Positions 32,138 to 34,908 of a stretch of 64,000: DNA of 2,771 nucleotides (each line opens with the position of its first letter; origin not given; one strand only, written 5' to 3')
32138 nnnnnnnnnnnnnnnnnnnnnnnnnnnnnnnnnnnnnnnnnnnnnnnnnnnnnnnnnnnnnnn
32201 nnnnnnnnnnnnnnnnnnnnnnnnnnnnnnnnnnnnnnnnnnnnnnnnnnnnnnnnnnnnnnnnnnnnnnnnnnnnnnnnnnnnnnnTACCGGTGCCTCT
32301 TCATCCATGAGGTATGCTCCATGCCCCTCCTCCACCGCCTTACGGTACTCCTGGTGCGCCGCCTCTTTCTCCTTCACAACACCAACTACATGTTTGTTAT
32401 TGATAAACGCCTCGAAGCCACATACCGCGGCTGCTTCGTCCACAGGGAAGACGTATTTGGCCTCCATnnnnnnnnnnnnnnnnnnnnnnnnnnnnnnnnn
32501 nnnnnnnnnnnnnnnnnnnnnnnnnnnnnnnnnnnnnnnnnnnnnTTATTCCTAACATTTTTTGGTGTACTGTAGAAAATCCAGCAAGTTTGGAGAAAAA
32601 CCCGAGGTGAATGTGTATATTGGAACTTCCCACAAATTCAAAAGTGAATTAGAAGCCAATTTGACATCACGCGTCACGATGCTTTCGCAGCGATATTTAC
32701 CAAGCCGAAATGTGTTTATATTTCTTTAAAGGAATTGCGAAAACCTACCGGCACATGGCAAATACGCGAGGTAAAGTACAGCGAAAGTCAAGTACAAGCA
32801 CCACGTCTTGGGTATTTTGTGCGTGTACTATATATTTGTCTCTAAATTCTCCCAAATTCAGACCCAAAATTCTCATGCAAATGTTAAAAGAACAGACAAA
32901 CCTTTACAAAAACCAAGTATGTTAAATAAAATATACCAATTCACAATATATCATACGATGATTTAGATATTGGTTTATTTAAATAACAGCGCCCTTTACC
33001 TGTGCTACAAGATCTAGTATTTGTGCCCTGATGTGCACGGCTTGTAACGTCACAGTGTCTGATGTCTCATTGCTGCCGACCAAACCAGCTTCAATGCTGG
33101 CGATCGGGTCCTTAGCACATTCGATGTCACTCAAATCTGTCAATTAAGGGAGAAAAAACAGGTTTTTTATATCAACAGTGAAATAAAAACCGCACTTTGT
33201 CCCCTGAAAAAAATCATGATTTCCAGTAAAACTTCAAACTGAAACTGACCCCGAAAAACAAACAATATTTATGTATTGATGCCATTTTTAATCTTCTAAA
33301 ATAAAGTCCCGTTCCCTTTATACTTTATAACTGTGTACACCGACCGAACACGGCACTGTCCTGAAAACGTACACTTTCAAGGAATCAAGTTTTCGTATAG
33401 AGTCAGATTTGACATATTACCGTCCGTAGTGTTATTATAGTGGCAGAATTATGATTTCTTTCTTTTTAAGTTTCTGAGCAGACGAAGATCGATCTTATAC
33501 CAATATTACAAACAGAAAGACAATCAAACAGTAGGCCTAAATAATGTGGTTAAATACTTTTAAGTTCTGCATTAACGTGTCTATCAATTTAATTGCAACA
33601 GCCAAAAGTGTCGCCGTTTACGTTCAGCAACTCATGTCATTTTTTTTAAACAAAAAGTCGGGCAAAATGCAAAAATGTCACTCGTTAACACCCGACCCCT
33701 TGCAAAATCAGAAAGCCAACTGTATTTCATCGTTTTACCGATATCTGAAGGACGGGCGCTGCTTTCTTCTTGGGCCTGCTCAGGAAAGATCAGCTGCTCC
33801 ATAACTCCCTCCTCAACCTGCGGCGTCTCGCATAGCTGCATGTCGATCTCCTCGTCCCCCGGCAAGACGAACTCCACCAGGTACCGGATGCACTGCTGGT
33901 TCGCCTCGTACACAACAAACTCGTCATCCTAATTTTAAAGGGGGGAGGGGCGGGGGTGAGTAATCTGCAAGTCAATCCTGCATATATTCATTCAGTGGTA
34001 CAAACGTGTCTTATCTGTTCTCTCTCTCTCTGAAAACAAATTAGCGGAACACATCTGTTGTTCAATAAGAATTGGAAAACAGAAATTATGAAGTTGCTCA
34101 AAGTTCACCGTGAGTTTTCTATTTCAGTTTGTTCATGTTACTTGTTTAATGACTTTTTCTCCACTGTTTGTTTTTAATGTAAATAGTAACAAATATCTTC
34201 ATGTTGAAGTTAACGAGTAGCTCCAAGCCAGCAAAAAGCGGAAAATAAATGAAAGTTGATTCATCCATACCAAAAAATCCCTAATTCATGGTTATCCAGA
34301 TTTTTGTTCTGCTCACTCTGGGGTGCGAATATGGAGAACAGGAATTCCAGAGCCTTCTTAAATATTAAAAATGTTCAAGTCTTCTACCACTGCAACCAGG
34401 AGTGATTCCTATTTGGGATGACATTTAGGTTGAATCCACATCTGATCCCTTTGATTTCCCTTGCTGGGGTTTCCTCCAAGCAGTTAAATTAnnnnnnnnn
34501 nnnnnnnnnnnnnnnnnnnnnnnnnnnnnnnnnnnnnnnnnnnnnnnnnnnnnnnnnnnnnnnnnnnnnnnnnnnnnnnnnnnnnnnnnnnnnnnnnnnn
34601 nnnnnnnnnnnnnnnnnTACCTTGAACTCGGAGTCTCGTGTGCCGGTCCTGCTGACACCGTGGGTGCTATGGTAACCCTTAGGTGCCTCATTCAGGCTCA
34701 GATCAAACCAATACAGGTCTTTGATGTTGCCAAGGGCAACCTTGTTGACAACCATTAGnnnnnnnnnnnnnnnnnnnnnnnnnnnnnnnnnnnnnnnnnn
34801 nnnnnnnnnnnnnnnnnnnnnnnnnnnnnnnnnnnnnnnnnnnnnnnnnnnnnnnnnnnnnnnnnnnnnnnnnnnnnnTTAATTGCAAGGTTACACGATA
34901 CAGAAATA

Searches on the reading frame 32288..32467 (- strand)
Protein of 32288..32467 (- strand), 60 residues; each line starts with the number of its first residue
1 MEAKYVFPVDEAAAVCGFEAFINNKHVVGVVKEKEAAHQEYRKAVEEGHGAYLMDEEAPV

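Call 8: search_protein_families(library=pfam, proteins=[window:32288-32467:-], max_evalue=0.1)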
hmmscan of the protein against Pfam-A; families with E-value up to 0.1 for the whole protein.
seq(60 aa): 2 families
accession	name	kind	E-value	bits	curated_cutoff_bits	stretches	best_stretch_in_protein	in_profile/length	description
PF08487.16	VIT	-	6.8e-19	68.5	26.5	1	2-58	32-88/111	Vault protein inter-alpha-trypsin domain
PF13757.12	VIT_2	-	4.1e-07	30.2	23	1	5-35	48-78/78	Vault protein inter-alpha-trypsin domain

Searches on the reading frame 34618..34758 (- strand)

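Call 8: search_protein_families(library=pfam, proteins=[window:34618-34758:-], max_evalue=0.1)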
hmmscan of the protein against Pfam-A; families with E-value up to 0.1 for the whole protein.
seq(47 aa): 1 family
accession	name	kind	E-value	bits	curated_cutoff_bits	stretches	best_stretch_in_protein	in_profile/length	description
PF00644.27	PARP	-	2.3e-05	24.4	26.7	1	1-45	110-152/199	Poly(ADP-ribose) polymerase catalytic domain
